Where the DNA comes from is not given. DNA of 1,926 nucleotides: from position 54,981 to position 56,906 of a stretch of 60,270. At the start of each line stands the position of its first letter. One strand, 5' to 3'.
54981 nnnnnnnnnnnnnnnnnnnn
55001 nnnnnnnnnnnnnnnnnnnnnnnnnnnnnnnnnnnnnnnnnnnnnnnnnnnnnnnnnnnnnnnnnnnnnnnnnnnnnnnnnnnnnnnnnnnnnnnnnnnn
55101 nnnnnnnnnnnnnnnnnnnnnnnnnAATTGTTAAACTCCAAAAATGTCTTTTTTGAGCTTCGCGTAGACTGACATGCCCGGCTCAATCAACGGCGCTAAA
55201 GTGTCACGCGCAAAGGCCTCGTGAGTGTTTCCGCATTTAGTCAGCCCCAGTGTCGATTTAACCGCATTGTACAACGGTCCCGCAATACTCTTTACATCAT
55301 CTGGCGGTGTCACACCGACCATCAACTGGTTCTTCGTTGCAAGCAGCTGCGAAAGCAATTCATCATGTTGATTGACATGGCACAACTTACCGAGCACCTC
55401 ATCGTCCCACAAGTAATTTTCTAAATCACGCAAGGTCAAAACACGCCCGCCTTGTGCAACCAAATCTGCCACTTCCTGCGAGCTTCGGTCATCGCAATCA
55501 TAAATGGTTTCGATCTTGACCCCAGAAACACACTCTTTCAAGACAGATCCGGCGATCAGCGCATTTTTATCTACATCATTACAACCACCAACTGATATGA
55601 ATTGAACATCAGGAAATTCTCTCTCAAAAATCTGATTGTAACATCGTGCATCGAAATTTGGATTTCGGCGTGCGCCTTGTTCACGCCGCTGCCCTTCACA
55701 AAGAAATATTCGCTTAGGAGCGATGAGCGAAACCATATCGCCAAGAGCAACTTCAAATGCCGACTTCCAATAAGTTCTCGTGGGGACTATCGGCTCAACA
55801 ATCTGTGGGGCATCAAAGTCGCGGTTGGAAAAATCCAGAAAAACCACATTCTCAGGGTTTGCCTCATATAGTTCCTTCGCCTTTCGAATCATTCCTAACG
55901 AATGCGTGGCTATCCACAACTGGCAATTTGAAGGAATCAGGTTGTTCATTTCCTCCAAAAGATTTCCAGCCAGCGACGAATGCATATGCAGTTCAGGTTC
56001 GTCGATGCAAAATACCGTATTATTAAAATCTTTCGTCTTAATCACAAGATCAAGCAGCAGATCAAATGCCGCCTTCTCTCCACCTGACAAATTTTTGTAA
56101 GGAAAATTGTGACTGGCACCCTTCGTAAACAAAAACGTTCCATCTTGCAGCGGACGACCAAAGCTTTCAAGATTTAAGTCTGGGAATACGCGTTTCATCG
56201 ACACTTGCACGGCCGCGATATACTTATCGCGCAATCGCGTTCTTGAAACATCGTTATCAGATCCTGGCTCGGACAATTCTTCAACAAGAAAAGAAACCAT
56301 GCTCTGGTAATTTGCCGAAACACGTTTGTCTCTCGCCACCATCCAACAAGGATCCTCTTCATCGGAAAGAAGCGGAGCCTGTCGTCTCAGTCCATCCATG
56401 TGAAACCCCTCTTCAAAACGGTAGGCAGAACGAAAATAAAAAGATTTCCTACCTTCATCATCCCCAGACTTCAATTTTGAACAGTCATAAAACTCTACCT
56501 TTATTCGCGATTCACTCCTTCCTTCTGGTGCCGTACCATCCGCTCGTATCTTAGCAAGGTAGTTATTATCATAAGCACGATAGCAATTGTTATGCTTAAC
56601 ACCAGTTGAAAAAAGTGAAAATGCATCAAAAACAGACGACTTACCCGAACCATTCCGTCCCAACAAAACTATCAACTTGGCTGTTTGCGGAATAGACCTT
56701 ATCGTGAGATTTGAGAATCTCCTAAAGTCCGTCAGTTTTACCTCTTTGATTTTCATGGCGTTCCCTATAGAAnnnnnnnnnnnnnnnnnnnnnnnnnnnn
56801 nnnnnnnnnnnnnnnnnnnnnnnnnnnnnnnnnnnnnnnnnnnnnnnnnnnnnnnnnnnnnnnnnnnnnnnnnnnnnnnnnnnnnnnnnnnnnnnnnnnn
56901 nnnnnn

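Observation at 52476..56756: Three tightly coupled genes: ABC-ATPase/DUF4435 fusion, OLD ATPase-TOPRIM and a 349-aa SF1 helicase, a possible expanded Gabija-type system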

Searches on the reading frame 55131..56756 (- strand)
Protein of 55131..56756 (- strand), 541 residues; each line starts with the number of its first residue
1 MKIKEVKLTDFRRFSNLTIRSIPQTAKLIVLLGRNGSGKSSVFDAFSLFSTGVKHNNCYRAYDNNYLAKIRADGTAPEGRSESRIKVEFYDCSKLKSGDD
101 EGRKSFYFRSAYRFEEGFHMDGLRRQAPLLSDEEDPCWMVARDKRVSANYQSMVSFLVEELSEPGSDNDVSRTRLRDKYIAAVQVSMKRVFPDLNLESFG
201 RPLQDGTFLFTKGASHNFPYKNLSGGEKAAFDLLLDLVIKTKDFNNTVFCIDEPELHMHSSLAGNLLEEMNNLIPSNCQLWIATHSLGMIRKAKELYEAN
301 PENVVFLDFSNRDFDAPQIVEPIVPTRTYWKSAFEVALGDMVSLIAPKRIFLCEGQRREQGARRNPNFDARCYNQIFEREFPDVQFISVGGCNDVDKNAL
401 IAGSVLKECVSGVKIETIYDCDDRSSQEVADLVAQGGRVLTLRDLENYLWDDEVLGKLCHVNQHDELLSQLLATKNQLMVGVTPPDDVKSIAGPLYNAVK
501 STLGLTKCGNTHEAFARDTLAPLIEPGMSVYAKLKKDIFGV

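Call 3: search_protein_families(library=pfam, proteins=[window:55131-56756:-], max_evalue=0.01)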
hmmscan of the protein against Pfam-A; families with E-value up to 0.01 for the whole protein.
window:55131-56756:- (541 aa): 7 families
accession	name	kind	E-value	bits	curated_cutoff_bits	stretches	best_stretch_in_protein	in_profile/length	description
PF13304.12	AAA_21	-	3.6e-19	70.4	27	2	163-289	178-302/304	AAA domain, putative AbiEii toxin, Type IV TA system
PF13175.12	AAA_15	-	5.6e-17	62.9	32.1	2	1-89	1-83/374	AAA ATPase domain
PF02463.25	SMC_N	-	6.5e-12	45.8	40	1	3-300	2-212/220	RecF/RecN/SMC N terminal domain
PF13476.12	AAA_23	-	1.2e-07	33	27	1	6-90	2-80/201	AAA domain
PF13514.12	AAA_27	-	3.8e-05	23.8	22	1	1-59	1-59/206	AAA domain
PF13555.12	AAA_29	-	0.00013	22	27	1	5-48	3-44/61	P-loop containing region of AAA domain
PF00005.33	ABC_tran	-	0.0015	19.5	25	0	26-47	11-32/137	ABC transporter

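Call 4: search_protein_families(library=padloc, proteins=[window:55131-56756:-], max_evalue=0.01)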
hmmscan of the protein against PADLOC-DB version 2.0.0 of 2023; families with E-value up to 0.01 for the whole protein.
window:55131-56756:- (541 aa): 144 families (the best 25 are shown)
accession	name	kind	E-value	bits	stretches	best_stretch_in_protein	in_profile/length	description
PDLC02981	AriAB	-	2.8e-23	80.5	2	221-474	308-547/694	-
PDLC04135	mad3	-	3.6e-21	74.1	2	174-301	213-339/374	mads_3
PDLC02980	AriA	-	4.2e-21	74.2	2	179-289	194-302/304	-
PDLC00271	PtuA1|PtuA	-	1.1e-20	72.6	2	171-295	198-327/421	AAA ATPase domain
PDLC02979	AriA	-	5.7e-20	70.4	2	1-66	1-60/373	-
PDLC00289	PtuA1|PtuA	-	2e-17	61.4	1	1-289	1-291/404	AAA ATPase domain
PDLC02335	AbiLi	-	3.7e-17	60.4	1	3-306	50-250/326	AbiLi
PDLC02913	ATPase_I-A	-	2e-16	58.2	2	2-49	53-97/508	-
PDLC03878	NsnB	-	2.7e-16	58.3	1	3-321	2-315/345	-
PDLC00278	PtuA1|PtuA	-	1.5e-15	55.4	2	1-48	1-45/436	AAA ATPase domain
PDLC00284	PtuA1|PtuA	-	5e-15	53.3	2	1-65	60-122/545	AAA ATPase domain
PDLC00290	PtuA1|PtuA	-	6.3e-15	53.4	2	215-292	239-315/414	AAA ATPase domain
PDLC04182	HEC-01A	-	2.8e-14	50.9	2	2-75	3-82/406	-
PDLC04176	HEC-01A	-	3.9e-14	50.8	2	1-64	1-61/371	-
PDLC02915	ATPase-Toprim_I-B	-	5.9e-14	49.8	2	235-297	243-306/623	-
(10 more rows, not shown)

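Call 5: search_protein_families(library=ncbifam, proteins=[window:55131-56756:-], max_evalue=0.01)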
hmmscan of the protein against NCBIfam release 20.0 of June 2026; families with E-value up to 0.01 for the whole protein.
window:55131-56756:- (541 aa): 14 families
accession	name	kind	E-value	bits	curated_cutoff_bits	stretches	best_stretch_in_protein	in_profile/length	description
NF041760.1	PtuA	equivalog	7.4e-14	51.5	500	2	2-49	51-95/524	retron Ec78 anti-phage system effector ATPase PtuA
NF038234.1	retron_eff_Eco8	equivalog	8.4e-09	34.6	250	1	233-309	258-343/679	retron Eco8 family effector endonuclease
NF047739.1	antiphage_MADS3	equivalog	6.7e-07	28.8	420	1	3-65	2-60/427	methylation-associated defense system AAA family ATPase MAD3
TIGR00611.2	recf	equivalog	1.7e-06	27.5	172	1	3-52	1-47/339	DNA replication/repair protein RecF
NF041034.1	Rad50_Sulf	equivalog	5.7e-06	24.5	1000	1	1-57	1-56/872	DNA double-strand break repair ATPase Rad50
TIGR02169.1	SMC_prok_A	equivalog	3.1e-05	21.9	729.4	1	3-89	2-83/1165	chromosome segregation protein SMC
TIGR00630.1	uvra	equivalog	3.9e-05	22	729.8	1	220-302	826-906/924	excinuclease ABC subunit UvrA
NF001503.0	PRK00349.1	equivalog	5.5e-05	21.4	1147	0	221-302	829-908/943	excinuclease ABC subunit UvrA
NF003034.1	PRK03918.1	equivalog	6.4e-05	21.1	700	1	1-70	1-66/878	DNA double-strand break repair ATPase Rad50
TIGR04435.1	restrict_AAA_1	hypoth_equivalog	8e-05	21.5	300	0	209-271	384-444/568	restriction system-associated AAA family ATPase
NF010068.0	PRK13548.1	equivalog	0.00044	19.4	261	0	25-47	30-52/261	heme ABC transporter ATP-binding protein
NF002572.0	PRK02224.1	equivalog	0.0055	15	1087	0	1-49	1-48/888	DNA double-strand break repair ATPase Rad50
NF053563.1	Rkd4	equivalog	0.0092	14.1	860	0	2-45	2-42/747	arcadin-4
NF002244.0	PRK01156.1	equivalog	0.0093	14.1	847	0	1-50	1-49/895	DNA double-strand break repair ATPase Rad50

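Call 6: search_solved_structures(query=window:55131-56756:-, max_evalue=1, show_alignments=2)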
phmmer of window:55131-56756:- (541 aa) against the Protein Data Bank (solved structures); distinct sequences matched with E-value up to 1: 43.
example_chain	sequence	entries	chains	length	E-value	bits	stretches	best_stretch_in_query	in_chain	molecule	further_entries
3aux_A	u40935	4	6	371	6.5e-09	38.1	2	173-286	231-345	DNA double-strand break repair rad50 ATPase | DNA double-strand break repair Rad50 ATPase,DNA double-strand break repair Rad50 ATPase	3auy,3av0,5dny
5f3w_B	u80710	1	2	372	6.6e-09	38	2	173-286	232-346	DNA double-strand break repair Rad50 ATPase,DNA double-strand break repair Rad50 ATPase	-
6n9l_A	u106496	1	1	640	1.2e-06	30.6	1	219-303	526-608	UvrABC system protein A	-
3pih_A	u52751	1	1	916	4.6e-06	28.6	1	219-303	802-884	UvrABC system protein A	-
3ux8_A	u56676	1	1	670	3.6e-05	25.7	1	219-302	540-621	Excinuclease ABC, A subunit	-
2r6f_A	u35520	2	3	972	0.00011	24.2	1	219-302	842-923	Excinuclease ABC subunit A | Excinuclease ABC, A subunit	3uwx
9n69_A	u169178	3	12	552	0.00027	22.8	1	216-290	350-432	AAA family ATPase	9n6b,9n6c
9vh1_D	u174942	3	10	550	0.0004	22.3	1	4-46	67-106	Retron Ec78 probable ATPase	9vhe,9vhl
9vkz_A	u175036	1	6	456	0.00076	21.3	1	4-47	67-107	Retron Ec78 probable ATPase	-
9kjx_B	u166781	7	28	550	0.0019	20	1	4-46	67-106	AAA family ATPase | Retron I-A effector PtuA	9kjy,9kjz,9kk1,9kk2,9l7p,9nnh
2vf7_A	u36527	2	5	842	0.0024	19.7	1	245-302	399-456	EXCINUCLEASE ABC, SUBUNIT A. | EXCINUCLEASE ABC SUBUNIT A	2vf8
3qf7_A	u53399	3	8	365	0.0029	19.4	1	12-65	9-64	Rad50 | Probable DNA double-strand break repair Rad50 ATPase,Probable DNA double-strand break repa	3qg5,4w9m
9ga5_A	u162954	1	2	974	0.0031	19.3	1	219-302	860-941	UvrABC system protein A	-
3zqj_A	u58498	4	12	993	0.0032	19.3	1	219-302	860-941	UVRABC SYSTEM PROTEIN A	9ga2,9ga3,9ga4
3tho_A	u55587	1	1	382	0.0034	19.2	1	12-65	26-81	Probable DNA double-strand break repair Rad50 ATPase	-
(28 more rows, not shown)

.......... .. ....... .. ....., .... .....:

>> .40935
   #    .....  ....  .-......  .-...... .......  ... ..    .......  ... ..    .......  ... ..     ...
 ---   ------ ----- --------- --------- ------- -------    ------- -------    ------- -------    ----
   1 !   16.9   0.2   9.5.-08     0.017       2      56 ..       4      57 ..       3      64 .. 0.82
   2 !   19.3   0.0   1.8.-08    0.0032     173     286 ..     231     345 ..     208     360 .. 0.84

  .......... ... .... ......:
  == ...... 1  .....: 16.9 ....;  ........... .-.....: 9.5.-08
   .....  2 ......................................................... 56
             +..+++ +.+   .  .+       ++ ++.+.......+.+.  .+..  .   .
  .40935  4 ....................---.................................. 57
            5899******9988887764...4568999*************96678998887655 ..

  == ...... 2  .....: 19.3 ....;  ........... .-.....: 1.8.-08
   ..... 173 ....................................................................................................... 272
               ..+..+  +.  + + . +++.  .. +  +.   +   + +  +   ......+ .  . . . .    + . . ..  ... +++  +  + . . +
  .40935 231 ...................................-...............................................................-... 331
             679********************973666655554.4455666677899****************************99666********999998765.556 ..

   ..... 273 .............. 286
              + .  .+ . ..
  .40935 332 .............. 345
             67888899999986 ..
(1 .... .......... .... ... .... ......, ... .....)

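Call 7: find_homologous_proteins(query=window:55131-56756:-)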
Query window:55131-56756:- (541 aa): 4504 proteins with E <= 0.001 among 8000 candidates; the best 120 are listed.
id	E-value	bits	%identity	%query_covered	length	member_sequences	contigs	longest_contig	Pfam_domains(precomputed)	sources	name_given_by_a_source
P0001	0.0e+0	1222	98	100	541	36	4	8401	PF13175.13,PF13476.13,PF02463.26,PF13304.13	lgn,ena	-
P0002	0.0e+0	1062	91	96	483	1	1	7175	PF13514.13,PF13175.13,PF13476.13,PF02463.26,PF13304.13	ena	-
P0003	7.4e-272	921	74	100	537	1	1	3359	PF13175.13,PF13476.13,PF02463.26,PF13304.13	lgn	-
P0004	1.1e-264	897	72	100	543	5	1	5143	PF13175.13,PF13476.13,PF02463.26,PF13304.13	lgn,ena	-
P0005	7.2e-261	884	70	100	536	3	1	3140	PF13175.13,PF13476.13,PF02463.26,PF13304.13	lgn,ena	-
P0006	2.3e-238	810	67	100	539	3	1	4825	PF13514.13,PF13175.13,PF13476.13,PF13555.13,PF02463.26,PF13304.13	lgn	-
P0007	9.1e-211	719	60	100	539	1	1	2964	PF13175.13,PF13476.13,PF02463.26,PF13304.13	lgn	-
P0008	2.2e-208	711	59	100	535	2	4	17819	PF13175.13,PF13476.13,PF02463.26,PF13304.13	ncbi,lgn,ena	-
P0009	1.4e-207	709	59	100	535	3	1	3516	PF11398.15,PF00005.34,PF13175.13,PF13476.13,PF02463.26,PF13304.13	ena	-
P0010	3.4e-206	704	58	100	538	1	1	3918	PF13175.13,PF13476.13,PF02463.26,PF13304.13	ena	-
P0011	2.6e-205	701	58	100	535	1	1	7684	PF13175.13,PF13476.13,PF02463.26,PF13304.13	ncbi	-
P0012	1.4e-204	699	58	100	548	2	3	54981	PF13175.13,PF13476.13,PF02463.26,PF13304.13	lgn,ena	-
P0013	9.4e-204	696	59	100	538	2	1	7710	PF13175.13,PF13476.13,PF02463.26,PF13304.13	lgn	-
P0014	3.2e-203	694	58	100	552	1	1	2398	PF13175.13,PF13476.13,PF02463.26,PF13304.13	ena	-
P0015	8.7e-203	693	58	98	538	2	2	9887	PF13175.13,PF13476.13,PF02463.26,PF13304.13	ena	-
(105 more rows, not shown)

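Call 10: find_related_loci(query=A1, collection=genome_contigs, flank=8000)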
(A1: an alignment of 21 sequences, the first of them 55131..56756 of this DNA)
Query A1 (541 aa) in genome_contigs; peptide patterns used: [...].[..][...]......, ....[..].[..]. (x = any residue, [..] = any of these).
527 stretches matched a pattern; 427 encode a relative of the query (tblastn E <= 1e-3); the best 80 are kept; 80 distinct loci.
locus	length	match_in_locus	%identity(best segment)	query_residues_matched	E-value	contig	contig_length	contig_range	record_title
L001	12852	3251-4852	59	1-540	0e+0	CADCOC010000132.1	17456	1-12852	uncultured bacterium isolate RUG14821 genome assembly, contig: RUG14821_asm_132, whole genome shotgun sequence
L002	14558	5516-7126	57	1-540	0e+0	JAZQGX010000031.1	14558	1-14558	MAG: Kiritimatiellia bacterium isolate T1900044629_TS20190095.MAGScoT_cleanbin_000040 SGB_1001_k141_2087356, whole genom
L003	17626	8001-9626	46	1-540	6e-163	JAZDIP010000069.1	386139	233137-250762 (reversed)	MAG: bacterium isolate MEGAHIT-group-0.412 k141_1668860, whole genome shotgun sequence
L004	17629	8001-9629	44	1-540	3e-153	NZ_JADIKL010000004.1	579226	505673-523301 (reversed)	Dyella agri strain DKC-1 scaffold4_size579226, whole genome shotgun sequence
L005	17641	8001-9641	44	1-541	9e-152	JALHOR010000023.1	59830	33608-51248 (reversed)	MAG: Anaerolineae bacterium isolate bin.171_sub c_000000002695, whole genome shotgun sequence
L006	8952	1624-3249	45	1-539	1e-151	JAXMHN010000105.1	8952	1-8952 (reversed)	MAG: Verrucomicrobiota bacterium isolate STL-VER5 C3.50.fa-105, whole genome shotgun sequence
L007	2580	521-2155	41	1-540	6e-161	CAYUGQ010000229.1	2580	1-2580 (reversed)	MAG TPA_asm: uncultured Candidatus Sumerlaeota bacterium isolate SRP220891_co3_479 genome assembly, contig: NODE_106428_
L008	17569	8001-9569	44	1-540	3e-150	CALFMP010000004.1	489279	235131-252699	MAG TPA_asm: uncultured Candidatus Melainabacteria bacterium isolate SRR6227243_bin.142_CONCOCT_v1.1_MAG genome assembly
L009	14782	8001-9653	43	1-539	6e-150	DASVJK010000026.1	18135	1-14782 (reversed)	MAG TPA_asm: Chthoniobacterales bacterium isolate SMAG_U3017 k141_1700331, whole genome shotgun sequence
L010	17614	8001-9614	45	1-539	1e-149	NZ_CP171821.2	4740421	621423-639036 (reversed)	Ningiella sp. W23 chromosome, complete genome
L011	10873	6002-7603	47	1-540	2e-149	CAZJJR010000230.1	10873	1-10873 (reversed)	MAG TPA_asm: uncultured bacterium isolate SRP290908_co2_197 genome assembly, contig: NODE_8869_length_10873_cov_5.959419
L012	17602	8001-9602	45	1-540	2e-148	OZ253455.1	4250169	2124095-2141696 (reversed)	MAG: Dehalococcoidia bacterium isolate 8f47c5d3-311d-4638-95b8-763d0010c228 genome assembly, chromosome: 1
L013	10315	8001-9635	44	1-540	6e-148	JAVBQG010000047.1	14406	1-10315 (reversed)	MAG: Synergistaceae bacterium isolate EPI_MAG_00160 c_000004829542, whole genome shotgun sequence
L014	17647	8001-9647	44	1-540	1e-147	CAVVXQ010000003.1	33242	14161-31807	MAG: uncultured Chloroflexia bacterium isolate MFD05442.bin.2.222 genome assembly, contig: contig_42316, whole genome sh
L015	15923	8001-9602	43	1-539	3e-146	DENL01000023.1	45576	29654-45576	MAG TPA_asm: Rickettsiales bacterium UBA2645 UBA2645_contig_11185, whole genome shotgun sequence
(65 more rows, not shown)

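Call 14: find_encoding_contigs(protein=P0001, flank=8000, max_places=6)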
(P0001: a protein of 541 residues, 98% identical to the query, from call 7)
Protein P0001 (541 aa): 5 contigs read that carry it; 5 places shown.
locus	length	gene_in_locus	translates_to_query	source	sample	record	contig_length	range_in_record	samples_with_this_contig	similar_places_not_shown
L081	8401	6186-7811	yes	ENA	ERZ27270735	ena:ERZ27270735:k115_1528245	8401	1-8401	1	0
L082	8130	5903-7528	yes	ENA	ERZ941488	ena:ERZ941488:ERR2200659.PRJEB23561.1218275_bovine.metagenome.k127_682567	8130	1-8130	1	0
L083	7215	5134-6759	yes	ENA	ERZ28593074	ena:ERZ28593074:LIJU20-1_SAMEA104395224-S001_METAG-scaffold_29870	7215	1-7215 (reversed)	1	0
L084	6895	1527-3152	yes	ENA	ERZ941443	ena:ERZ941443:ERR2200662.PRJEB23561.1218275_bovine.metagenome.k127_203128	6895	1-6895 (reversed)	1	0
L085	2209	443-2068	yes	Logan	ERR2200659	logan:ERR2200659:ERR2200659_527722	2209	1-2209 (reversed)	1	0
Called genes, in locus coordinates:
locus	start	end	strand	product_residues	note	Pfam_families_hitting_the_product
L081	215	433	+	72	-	-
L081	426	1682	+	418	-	PF17761:DUF1016_N, PF06250:YhcG_C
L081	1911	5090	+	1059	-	PF02384:N6_Mtase (faint), PF20473:MmeI_Mtase (faint), PF07669:Eco57I, PF18135:Type_ISP_C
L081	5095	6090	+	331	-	PF13310:Virulence_RhuM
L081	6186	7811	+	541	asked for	PF02463:SMC_N, PF13175:AAA_15, PF13476:AAA_23, PF13304:AAA_21 (weak), PF13175:AAA_15 (weak), PF13304:AAA_21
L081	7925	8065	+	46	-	-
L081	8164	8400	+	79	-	?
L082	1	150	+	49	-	?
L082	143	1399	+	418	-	PF17761:DUF1016_N, PF06250:YhcG_C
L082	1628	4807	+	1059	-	PF02384:N6_Mtase (faint), PF20473:MmeI_Mtase (faint), PF07669:Eco57I, PF18135:Type_ISP_C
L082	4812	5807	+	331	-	PF13310:Virulence_RhuM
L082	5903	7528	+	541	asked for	PF02463:SMC_N, PF13175:AAA_15, PF13476:AAA_23, PF13304:AAA_21 (weak), PF13175:AAA_15 (weak), PF13304:AAA_21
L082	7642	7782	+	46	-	-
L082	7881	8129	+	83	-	?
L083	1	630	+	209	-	?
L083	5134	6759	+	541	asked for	PF02463:SMC_N, PF13175:AAA_15, PF13476:AAA_23, PF13304:AAA_21 (weak), PF13175:AAA_15 (weak), PF13304:AAA_21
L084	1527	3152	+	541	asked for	PF02463:SMC_N, PF13175:AAA_15, PF13476:AAA_23, PF13304:AAA_21 (weak), PF13175:AAA_15 (weak), PF13304:AAA_21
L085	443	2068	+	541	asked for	PF02463:SMC_N, PF13175:AAA_15, PF13476:AAA_23, PF13304:AAA_21 (weak), PF13175:AAA_15 (weak), PF13304:AAA_21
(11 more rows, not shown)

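Call 15: find_encoding_contigs(protein=P0002, flank=8000, max_places=4)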
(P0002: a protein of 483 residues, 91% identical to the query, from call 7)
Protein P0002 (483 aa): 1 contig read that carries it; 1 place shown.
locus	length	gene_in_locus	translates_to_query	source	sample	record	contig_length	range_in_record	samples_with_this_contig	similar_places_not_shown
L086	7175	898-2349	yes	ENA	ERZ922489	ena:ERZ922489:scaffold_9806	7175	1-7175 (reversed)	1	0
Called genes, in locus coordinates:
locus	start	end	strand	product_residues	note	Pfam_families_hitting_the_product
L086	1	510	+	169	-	?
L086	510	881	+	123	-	-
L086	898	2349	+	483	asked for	PF02463:SMC_N, PF13175:AAA_15, PF13476:AAA_23, PF13514:AAA_27 (weak), PF13304:AAA_21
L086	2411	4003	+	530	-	PF02463:SMC_N, PF13175:AAA_15, PF13476:AAA_23, PF13304:AAA_21 (weak), PF20469:OLD-like_TOPRIM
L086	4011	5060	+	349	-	PF00580:UvrD-helicase (faint), PF01443:Viral_helicase1 (weak)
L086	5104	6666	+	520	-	PF13304:AAA_21, PF13175:AAA_15 (weak)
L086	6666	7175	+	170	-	?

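Call 16: find_encoding_contigs(protein=P0004, flank=8000, max_places=4)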
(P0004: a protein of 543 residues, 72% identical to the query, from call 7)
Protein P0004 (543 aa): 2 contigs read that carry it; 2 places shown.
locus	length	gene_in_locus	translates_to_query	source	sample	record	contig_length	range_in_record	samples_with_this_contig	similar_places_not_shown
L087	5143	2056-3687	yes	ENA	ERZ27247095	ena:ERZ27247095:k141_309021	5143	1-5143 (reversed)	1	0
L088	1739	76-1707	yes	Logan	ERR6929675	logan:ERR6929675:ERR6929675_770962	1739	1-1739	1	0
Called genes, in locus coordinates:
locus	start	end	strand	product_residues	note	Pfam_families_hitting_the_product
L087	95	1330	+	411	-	PF01420:Methylase_S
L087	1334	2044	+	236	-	PF01582:TIR, PF13676:TIR_2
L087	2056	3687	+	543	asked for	PF02463:SMC_N, PF13175:AAA_15 (weak), PF13476:AAA_23 (weak), PF13304:AAA_21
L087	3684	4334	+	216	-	PF10544:T5orf172, PF13455:MUG113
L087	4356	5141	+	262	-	?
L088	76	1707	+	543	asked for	PF02463:SMC_N, PF13175:AAA_15 (weak), PF13476:AAA_23 (weak), PF13304:AAA_21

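Call 23: search_solved_structures(query=A1, max_evalue=10, show_alignments=0)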
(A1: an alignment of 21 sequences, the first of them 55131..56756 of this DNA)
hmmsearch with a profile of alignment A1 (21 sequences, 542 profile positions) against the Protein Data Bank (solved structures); distinct sequences matched with E-value up to 10: 117 (the best 60 are shown).
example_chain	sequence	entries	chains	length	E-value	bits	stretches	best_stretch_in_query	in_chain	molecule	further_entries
9n69_A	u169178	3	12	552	4.8e-13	51.8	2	3-107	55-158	AAA family ATPase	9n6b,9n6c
5f3w_B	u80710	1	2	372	1.1e-10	43.9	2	1-62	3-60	DNA double-strand break repair Rad50 ATPase,DNA double-strand break repair Rad50 ATPase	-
3aux_A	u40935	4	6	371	1.2e-10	43.9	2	1-62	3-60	DNA double-strand break repair rad50 ATPase | DNA double-strand break repair Rad50 ATPase,DNA double-strand break repair Rad50 ATPase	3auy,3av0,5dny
9kjx_B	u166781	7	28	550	2.5e-08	36.2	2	3-48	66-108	AAA family ATPase | Retron I-A effector PtuA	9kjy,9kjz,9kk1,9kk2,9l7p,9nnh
9vkz_A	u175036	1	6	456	2.6e-08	36.1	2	3-48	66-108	Retron Ec78 probable ATPase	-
9vh1_D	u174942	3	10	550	2.6e-08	36.1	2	3-48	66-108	Retron Ec78 probable ATPase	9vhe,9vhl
9e8z_C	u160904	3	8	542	3.3e-08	35.8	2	2-53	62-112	Retron Ec83 probable ATPase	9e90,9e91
9u9y_A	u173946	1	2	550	1.7e-07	33.4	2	3-48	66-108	AAA family ATPase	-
9nnb_C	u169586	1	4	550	1.8e-07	33.3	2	3-48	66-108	Retron I-A effector PtuA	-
9nnk_C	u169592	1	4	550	2.6e-07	32.8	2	3-48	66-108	Retreon I-A effector PtuA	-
22bu_B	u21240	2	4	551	2.9e-07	32.7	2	3-58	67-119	AAA family ATPase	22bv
8ee4_A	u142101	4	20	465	1.8e-06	30.1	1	1-71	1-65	PtuA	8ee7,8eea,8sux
1e69_A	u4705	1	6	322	3.6e-06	29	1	1-60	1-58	CHROMOSOME SEGREGATION SMC PROTEIN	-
22et_E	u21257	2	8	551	4.4e-06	28.8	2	3-58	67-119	PtuA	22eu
9o4a_A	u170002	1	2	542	5.4e-06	28.5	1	2-53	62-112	Retron Ec83 probable ATPase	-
6p74_A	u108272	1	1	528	0.019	16.8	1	3-49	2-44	Putative ATP-dependent endonuclease of the OLD family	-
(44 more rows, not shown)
